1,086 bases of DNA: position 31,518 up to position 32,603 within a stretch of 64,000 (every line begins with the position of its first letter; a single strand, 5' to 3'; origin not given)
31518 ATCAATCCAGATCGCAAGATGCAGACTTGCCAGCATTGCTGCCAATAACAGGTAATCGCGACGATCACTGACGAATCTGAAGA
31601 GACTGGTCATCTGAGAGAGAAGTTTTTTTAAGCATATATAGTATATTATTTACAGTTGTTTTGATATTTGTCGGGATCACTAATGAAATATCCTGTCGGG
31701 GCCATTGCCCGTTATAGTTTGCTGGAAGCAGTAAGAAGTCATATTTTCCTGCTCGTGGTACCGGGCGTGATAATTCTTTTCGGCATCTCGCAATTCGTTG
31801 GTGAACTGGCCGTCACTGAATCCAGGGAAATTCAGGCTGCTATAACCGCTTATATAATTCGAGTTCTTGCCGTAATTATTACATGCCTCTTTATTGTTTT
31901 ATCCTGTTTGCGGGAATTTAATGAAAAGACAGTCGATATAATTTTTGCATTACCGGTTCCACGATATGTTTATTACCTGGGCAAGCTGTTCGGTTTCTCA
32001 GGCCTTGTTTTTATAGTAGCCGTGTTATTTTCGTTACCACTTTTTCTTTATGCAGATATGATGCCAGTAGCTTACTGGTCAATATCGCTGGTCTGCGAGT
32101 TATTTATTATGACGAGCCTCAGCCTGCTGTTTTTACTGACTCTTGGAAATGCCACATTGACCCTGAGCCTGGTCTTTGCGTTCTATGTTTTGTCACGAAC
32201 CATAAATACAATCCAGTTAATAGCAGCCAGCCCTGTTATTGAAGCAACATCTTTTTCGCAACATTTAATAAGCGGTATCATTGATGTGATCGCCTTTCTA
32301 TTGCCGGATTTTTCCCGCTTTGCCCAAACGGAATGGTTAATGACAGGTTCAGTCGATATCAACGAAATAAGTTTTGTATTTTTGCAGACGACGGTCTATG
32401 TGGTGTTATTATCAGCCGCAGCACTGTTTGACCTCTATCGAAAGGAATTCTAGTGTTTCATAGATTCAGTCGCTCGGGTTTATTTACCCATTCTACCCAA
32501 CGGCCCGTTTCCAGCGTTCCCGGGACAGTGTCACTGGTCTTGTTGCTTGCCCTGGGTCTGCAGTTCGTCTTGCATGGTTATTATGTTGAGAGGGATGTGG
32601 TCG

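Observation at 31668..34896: ABC-2 transporter split around the pilin gene, a pilGHI-like arrangement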

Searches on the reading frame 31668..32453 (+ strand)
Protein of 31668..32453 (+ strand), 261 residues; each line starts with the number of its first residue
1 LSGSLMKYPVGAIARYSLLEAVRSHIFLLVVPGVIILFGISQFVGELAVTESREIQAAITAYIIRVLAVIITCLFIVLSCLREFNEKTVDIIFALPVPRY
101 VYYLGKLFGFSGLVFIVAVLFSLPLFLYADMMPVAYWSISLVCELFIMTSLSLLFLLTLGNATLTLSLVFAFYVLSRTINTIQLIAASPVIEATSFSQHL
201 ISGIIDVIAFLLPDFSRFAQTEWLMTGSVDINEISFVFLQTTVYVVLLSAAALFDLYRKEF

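Call 4: search_protein_families(library=pfam, proteins=[window:31668-32453:+], max_evalue=0.01)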
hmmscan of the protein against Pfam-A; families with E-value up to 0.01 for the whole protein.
window:31668-32453:+ (261 aa): 2 families
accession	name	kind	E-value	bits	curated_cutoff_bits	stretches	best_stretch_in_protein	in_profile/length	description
PF12698.13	ABC2_membrane_3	-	0.0012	18.4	31.6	1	50-248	154-341/347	ABC-2 family transporter protein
PF12730.13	ABC2_membrane_4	-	0.0084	16.5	27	1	25-185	13-177/179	ABC-2 family transporter protein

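Call 5: search_protein_families(library=ncbifam, proteins=[window:31668-32453:+], max_evalue=0.01)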
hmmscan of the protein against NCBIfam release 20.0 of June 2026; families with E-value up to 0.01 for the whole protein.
window:31668-32453:+ (261 aa): 0 families

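Call 24: find_homologous_proteins(query=window:31668-32453:+, max_evalue=0.001)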
Query window:31668-32453:+ (261 aa): 132 proteins with E <= 0.001 among 4475 candidates; the best 120 are listed.
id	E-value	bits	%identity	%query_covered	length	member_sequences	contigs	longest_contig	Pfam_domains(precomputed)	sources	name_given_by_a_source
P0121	9.1e-148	509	98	98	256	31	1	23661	-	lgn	-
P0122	2.2e-138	478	91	98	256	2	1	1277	-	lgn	-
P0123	4.5e-138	477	92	98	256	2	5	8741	-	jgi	jgi:Cu-processing system permease protein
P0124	1.9e-102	360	70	98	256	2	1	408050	-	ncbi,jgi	-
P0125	1.2e-81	292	55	98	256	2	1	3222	-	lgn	-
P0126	9.4e-77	276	54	97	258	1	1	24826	PF12698.14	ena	-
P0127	2.2e-75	272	50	98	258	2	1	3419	-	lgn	-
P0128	2.4e-75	272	53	98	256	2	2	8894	-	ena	-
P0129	2.5e-74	268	52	98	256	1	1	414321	-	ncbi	-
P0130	5.8e-74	267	48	98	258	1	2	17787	-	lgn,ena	-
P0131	1.5e-73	266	48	98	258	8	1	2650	PF12679.14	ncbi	-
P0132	1.6e-73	266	49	100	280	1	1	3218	PF12698.14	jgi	jgi:ABC-type transport system involved in multi-copper enzyme maturation permease subunit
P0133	1.8e-73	266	51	98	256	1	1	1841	PF12679.14,PF12698.14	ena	-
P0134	5.9e-72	261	48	98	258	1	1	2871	PF12698.14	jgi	jgi:ABC-type transport system involved in multi-copper enzyme maturation permease subunit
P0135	1.5e-71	259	49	98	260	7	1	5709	PF12698.14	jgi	-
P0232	3.6e-45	173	39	98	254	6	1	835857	PF12679.14,PF12698.14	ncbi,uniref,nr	ncbi:ABC transporter permease [Massilia sp. YIM B04103]|uniref:ABC transporter permease n=1 Tax=Mass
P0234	2.1e-44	170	38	97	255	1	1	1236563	PF13346.13,PF12679.14,PF12730.14,PF12698.14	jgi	jgi:ABC-type transport system involved in multi-copper enzyme maturation permease subunit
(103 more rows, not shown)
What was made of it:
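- JGI annotates the permease homologs as NosY-like or NatB-like (call 24).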

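Call 25: find_encoding_contigs(protein=P0232, flank=10000, max_places=2)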
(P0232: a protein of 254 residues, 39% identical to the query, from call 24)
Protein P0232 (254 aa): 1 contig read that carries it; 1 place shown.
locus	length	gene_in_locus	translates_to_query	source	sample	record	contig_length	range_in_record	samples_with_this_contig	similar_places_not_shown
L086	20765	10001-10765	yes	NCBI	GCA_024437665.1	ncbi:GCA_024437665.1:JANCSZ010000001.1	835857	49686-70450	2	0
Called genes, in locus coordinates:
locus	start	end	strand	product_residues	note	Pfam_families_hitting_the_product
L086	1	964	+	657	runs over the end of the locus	PF07655:Secretin_N_2 (faint), PF00263:Secretin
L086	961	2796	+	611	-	PF07719:TPR_2 (faint), PF13428:TPR_14 (faint), PF13431:TPR_17 (faint), PF23914:TPR_CcmH_CycH (faint), PF13176:TPR_7 (faint), PF14559:TPR_19 (weak)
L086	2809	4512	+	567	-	PF05157:MshEN, PF00437:T2SSE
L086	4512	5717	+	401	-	PF28597:T2SSF_N (weak), PF00482:T2SSF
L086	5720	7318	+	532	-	-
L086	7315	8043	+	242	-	-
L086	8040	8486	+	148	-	-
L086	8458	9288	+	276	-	-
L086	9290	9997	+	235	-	PF07963:N_methyl (weak)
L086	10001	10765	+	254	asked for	PF12679:ABC2_membrane_2 (faint), PF12698:ABC2_membrane_3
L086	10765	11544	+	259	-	-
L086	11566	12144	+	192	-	PF07963:N_methyl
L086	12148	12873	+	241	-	PF00300:His_Phos_1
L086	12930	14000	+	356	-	PF01636:APH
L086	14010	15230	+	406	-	PF02771:Acyl-CoA_dh_N, PF02770:Acyl-CoA_dh_M, PF00441:Acyl-CoA_dh_1, PF08028:Acyl-CoA_dh_2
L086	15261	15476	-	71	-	PF14117:DUF4287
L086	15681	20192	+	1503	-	PF02743:dCache_1 (faint), PF00989:PAS (faint), PF13426:PAS_9 (faint), PF08448:PAS_4, PF00512:HisKA, PF02518:HATPase_c, PF00072:Response_reg, PF01627:Hpt (weak), +1 more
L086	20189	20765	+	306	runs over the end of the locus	PF00072:Response_reg, PF00990:GGDEF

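Call 26: find_encoding_contigs(protein=P0234, flank=10000, max_places=1)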
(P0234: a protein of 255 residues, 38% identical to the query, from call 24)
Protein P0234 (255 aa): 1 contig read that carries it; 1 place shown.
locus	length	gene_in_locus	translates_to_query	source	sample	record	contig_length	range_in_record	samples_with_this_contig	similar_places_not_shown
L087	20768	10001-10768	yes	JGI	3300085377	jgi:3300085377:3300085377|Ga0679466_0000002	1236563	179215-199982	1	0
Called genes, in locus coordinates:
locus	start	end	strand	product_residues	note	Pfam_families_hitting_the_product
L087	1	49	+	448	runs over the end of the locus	PF13428:TPR_14 (faint), PF00515:TPR_1 (faint), PF13414:TPR_11 (faint), PF13431:TPR_17 (faint), PF23914:TPR_CcmH_CycH (faint), PF07719:TPR_2 (faint), PF14559:TPR_19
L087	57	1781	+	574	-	PF13191:AAA_16 (faint), PF05157:MshEN, PF00437:T2SSE, PF13604:AAA_30 (weak)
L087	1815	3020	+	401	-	PF28597:T2SSF_N, PF00482:T2SSF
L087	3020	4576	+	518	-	-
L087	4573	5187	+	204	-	-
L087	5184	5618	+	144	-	-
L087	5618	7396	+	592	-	-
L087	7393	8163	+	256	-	PF07963:N_methyl (weak)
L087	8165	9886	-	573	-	-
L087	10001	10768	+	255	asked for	PF12679:ABC2_membrane_2 (faint), PF12730:ABC2_membrane_4 (weak), PF12698:ABC2_membrane_3 (weak), PF13346:ABC2_membrane_5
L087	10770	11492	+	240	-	-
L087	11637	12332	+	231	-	PF07963:N_methyl (weak)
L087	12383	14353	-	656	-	PF00999:Na_H_Exchanger, PF02254:TrkA_N, PF13460:NAD_binding_10 (faint), PF02080:TrkA_C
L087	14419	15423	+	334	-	PF01380:SIS, PF00571:CBS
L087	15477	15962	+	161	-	PF00702:Hydrolase (weak), PF08282:Hydrolase_3 (weak)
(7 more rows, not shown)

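Call 40: search_solved_structures(query=A2, max_evalue=10)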
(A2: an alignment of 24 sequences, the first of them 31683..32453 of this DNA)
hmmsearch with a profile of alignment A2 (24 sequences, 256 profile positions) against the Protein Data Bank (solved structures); distinct sequences matched with E-value up to 10: 6.
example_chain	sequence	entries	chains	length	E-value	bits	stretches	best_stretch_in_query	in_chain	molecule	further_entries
7o0y_D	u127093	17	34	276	0.0015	21.3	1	3-116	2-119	Probable ABC transporter permease protein NosY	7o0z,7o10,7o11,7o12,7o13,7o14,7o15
3wkv_A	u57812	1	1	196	0.03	17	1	16-67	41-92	Ion channel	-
9q2n_A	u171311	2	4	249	0.11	15.1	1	4-166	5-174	Phenol-soluble modulin export ABC transporter permease subunit PmtD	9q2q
9q2r_A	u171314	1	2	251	0.12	15.1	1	4-166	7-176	Phenol-soluble modulin export ABC transporter permease subunit PmtD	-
9q1y_A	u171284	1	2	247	0.12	15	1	4-166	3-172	Phenol-soluble modulin export ABC transporter permease subunit PmtD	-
6xjh_A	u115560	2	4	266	0.14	14.8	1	4-166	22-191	Phenol-soluble modulin export ABC transporter permease subunit PmtD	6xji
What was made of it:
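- On PilGHI-type pilin-linked ABC transporter: NosY scores only 1.5e-3 (call 40).
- Closest known: NosDFY. Different: Permease sequence similarity is marginal (E 1.5e-3, call 40).
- Closest known: PmtCD phenol-soluble-modulin exporter. Different: Sequence similarity is very weak (E 0.1, call 40).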

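Call 48: predict_structure(alignment_id=A2)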
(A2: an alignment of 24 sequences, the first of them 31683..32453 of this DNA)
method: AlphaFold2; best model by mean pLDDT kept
length: 256 residues; sequences in the alignment: 24
mean_pLDDT: 85.5   pTM: 0.85
mean pLDDT of the five models: 85.5, 85.0, 84.6, 83.0, 82.6
residues with pLDDT >= 90: 83; 70-90: 160; 50-70: 12; < 50: 1
segments of 3 or more residues with pLDDT < 50: none
pLDDT, mean of each block of 10 residues (from residue 1): 77 81 79 80 74 87 91 87 79 88 92 90 89 94 95 89 93 87 67 84 87 85 83 93 92 76
secondary structure, 60 per line:
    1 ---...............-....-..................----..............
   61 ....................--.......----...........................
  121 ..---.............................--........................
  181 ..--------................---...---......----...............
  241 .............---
elements in order: H4-18 H20-23 H25-42 H47-80 H83-89 H94-122 H126-154 H157-182 H191-206 H216-221 H226-253

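Call 50: fold_search(model_id=the predicted structure, library=pdb)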
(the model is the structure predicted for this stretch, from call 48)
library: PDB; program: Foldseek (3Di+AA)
matches with E <= 10: 289; with E <= 0.001: 10
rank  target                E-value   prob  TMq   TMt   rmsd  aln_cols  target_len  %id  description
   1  7znq_y                4.1e-06  1.00  0.65  0.66   6.3       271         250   15  ABC transporter complex NosDFYL in GDN (released 2022-08-03)
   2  7o0z_D                1.1e-05  1.00  0.67  0.65   7.6       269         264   14  ABC transporter NosFY, nucleotide-free in GDN (released 2022-11-02)
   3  7znq_Y                1.4e-05  1.00  0.66  0.63   7.5       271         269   15  ABC transporter complex NosDFYL in GDN (released 2022-08-03)
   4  7o12_E                2.0e-05  1.00  0.71  0.74   4.6       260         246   15  ABC transporter NosDFY, AMPPNP-bound in GDN (released 2022-04-13)
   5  7o0y_E                2.7e-05  1.00  0.67  0.69   6.3       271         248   16  ABC transporter NosDFY, nucleotide-free in GDN (released 2022-04-13)
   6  7o0y_D                3.4e-05  1.00  0.66  0.63   7.5       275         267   14  ABC transporter NosDFY, nucleotide-free in GDN (released 2022-04-13)
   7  7o0z_E                1.1e-04  1.00  0.71  0.69   5.3       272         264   14  ABC transporter NosFY, nucleotide-free in GDN (released 2022-11-02)
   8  7qba_E                1.8e-04  1.00  0.72  0.72   4.9       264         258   16  CryoEM structure of the ABC transporter NosDFY complexed with nitrous oxide reductase NosZ (released 2022-08-03)
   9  6xjh_A                4.0e-04  1.00  0.62  0.63   5.1       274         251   12  PmtCD ABC exporter without the basket domain at C2 symmetry (released 2020-10-14)
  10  7qba_D                5.3e-04  1.00  0.64  0.60   6.1       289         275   12  CryoEM structure of the ABC transporter NosDFY complexed with nitrous oxide reductase NosZ (released 2022-08-03)
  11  7o17_E                2.9e-03  1.00  0.72  0.71   4.8       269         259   15  ABC transporter NosDFY E154Q, ATP-bound in lipid nanodisc (released 2022-04-13)
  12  9q1y_A                3.3e-03  1.00  0.58  0.60   5.5       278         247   11  Nucleotide-free structure of PmtCD in detergent LMNG (released 2025-11-26)
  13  8i3c_A                3.6e-03  1.00  0.59  0.31   6.3       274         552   12  Cryo-EM structure of abscisic acid transporter AtABCG25 with CHS (released 2023-09-13)
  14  9q2n_A                3.8e-03  1.00  0.61  0.62   5.5       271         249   11  Nucleotide-free structure of PmtCD in nanodisc (released 2025-11-26)
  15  8iwk_A                3.8e-03  1.00  0.54  0.28   8.3       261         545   11  ABCG25 Wild Type purified with DDM plus CHS in ABA-bound state (released 2024-04-10)
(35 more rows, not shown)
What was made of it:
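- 31668..32453 (+): PilI-like ABC-2 (type V) permease; likely start is the ATG at 31683. AF2 model matches NosY, then PmtD, ABCG and CcmB (calls 48, 50).
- On Type V (ABC-2) ABC transporter: The AF2 model (pLDDT 85.5, call 48) matches NosY, PmtD, ABCG and CcmB with probability 1.00 (call 50).
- Closest known: PmtCD phenol-soluble-modulin exporter. Same: It is the second-best structural match for the permease (call 50).
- Checked: Its AlphaFold model (pLDDT 85.5, call 48) nevertheless has the type V ABC fold, with NosY as best match (TM 0.65-0.72, call 50).
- Type V fold (call 50).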

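Call 56: find_homologous_proteins(query=L086:10765-11544:+, max_evalue=0.001)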
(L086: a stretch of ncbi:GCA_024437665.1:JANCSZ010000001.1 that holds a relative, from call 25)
Query L086:10765-11544:+ (259 aa): 1862 proteins with E <= 0.001 among 8000 candidates; the best 120 are listed.
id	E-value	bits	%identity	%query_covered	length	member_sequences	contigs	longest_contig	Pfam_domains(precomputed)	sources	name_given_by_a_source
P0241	3.5e-149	513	93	100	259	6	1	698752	-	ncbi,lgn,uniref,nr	ncbi:hypothetical protein [Massilia sp. BJB1822]|uniref:hypothetical protein n=1 Tax=Massilia sp. BJ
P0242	3.5e-140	484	89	100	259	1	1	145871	-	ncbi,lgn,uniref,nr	ncbi:hypothetical protein [Pseudoduganella violacea]|uniref:Tetratricopeptide repeat protein n=1 Tax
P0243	4.2e-114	398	77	96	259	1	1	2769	-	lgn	-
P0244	2.1e-85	304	72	70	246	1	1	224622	-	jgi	jgi:hypothetical protein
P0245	1.9e-83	298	65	81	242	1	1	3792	-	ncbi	-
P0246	4.9e-83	297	63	91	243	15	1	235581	-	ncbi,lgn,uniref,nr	ncbi:hypothetical protein FHW83_004371 [Duganella sp. SG902]|uniref:hypothetical protein n=1 Tax=Dug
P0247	6.6e-83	296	63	91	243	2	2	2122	-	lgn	-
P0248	2.6e-82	294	68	80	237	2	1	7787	-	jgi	jgi:hypothetical protein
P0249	3.3e-82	294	68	80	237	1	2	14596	-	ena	-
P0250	3.6e-82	294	67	84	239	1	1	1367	-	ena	-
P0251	3.7e-82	294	65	81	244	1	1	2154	-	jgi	jgi:hypothetical protein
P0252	3.8e-82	294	66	81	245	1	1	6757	-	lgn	-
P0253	4.5e-82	294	66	87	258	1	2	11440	-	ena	-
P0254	7.6e-82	293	71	71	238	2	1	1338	-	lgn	-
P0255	1.3e-81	292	66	85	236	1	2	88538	-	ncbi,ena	-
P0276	1.0e-80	289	72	66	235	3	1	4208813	-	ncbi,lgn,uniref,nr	ncbi:hypothetical protein Jab_2c02510 [Janthinobacterium sp. HH01]|uniref:hypothetical protein n=1 T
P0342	4.7e-78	280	59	93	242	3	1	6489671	-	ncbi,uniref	ncbi:hypothetical protein [Duganella sp. BuS-21]|uniref:hypothetical protein n=1 Tax=Duganella sp. B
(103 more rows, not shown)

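Call 57: find_encoding_contigs(protein=P0276, flank=10000, max_places=1)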
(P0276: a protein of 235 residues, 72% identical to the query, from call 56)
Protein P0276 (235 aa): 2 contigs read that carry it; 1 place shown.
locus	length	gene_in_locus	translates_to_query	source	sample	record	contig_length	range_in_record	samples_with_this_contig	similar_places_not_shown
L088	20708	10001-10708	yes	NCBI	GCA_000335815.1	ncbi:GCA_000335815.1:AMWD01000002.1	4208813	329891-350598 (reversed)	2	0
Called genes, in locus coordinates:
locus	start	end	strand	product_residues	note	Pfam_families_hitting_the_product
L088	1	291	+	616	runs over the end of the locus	PF07655:Secretin_N_2 (faint), PF00263:Secretin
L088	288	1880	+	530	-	PF07719:TPR_2 (faint), PF13428:TPR_14 (faint), PF23914:TPR_CcmH_CycH (faint), PF25064:ARM_TT21_5th (faint), PF13176:TPR_7 (faint), PF13431:TPR_17 (faint), PF13432:TPR_16, PF14559:TPR_19, +4 more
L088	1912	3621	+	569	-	PF05157:MshEN, PF00437:T2SSE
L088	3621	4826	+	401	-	PF28597:T2SSF_N (weak), PF00482:T2SSF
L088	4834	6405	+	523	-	-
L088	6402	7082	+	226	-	-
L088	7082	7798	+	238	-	-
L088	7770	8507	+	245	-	-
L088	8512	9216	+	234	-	PF07963:N_methyl (weak)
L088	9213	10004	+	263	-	PF12698:ABC2_membrane_3 (weak)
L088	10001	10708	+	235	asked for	-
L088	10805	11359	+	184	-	PF07963:N_methyl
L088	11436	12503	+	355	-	PF01636:APH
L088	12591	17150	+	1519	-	PF13426:PAS_9 (faint), PF00989:PAS (faint), PF08448:PAS_4, PF08448:PAS_4, PF00512:HisKA, PF02518:HATPase_c, PF00072:Response_reg, PF01627:Hpt, +1 more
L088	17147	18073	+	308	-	PF00072:Response_reg, PF00990:GGDEF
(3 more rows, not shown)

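Call 58: find_encoding_contigs(protein=P0342, flank=10000, max_places=1)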
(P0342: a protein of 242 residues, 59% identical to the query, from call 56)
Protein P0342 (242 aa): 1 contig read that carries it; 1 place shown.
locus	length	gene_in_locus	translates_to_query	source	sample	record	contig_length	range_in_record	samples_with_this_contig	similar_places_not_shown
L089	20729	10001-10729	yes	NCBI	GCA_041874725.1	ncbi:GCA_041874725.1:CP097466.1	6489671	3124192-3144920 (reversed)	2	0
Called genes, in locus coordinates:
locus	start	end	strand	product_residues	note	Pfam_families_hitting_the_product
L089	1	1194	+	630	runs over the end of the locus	PF00263:Secretin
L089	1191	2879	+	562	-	PF07719:TPR_2 (faint), PF13428:TPR_14 (faint), PF13176:TPR_7 (faint), PF13181:TPR_8 (faint), PF00515:TPR_1 (faint), PF13432:TPR_16, PF14559:TPR_19, PF13432:TPR_16 (weak), +2 more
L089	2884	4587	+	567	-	PF05157:MshEN, PF00437:T2SSE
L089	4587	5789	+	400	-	PF28597:T2SSF_N, PF00482:T2SSF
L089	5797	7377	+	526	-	-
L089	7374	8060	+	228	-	-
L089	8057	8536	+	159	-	-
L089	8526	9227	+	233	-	PF07963:N_methyl (weak)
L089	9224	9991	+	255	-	PF12698:ABC2_membrane_3 (weak)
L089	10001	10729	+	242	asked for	-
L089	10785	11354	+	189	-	PF07963:N_methyl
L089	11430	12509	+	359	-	PF01636:APH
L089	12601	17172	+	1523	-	PF02743:dCache_1 (faint), PF08448:PAS_4, PF00989:PAS (weak), PF08448:PAS_4, PF00512:HisKA, PF02518:HATPase_c, PF00072:Response_reg, PF01627:Hpt, +2 more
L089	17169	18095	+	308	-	PF00072:Response_reg, PF00990:GGDEF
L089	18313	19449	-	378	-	PF02771:Acyl-CoA_dh_N, PF02770:Acyl-CoA_dh_M, PF00441:Acyl-CoA_dh_1, PF08028:Acyl-CoA_dh_2 (weak)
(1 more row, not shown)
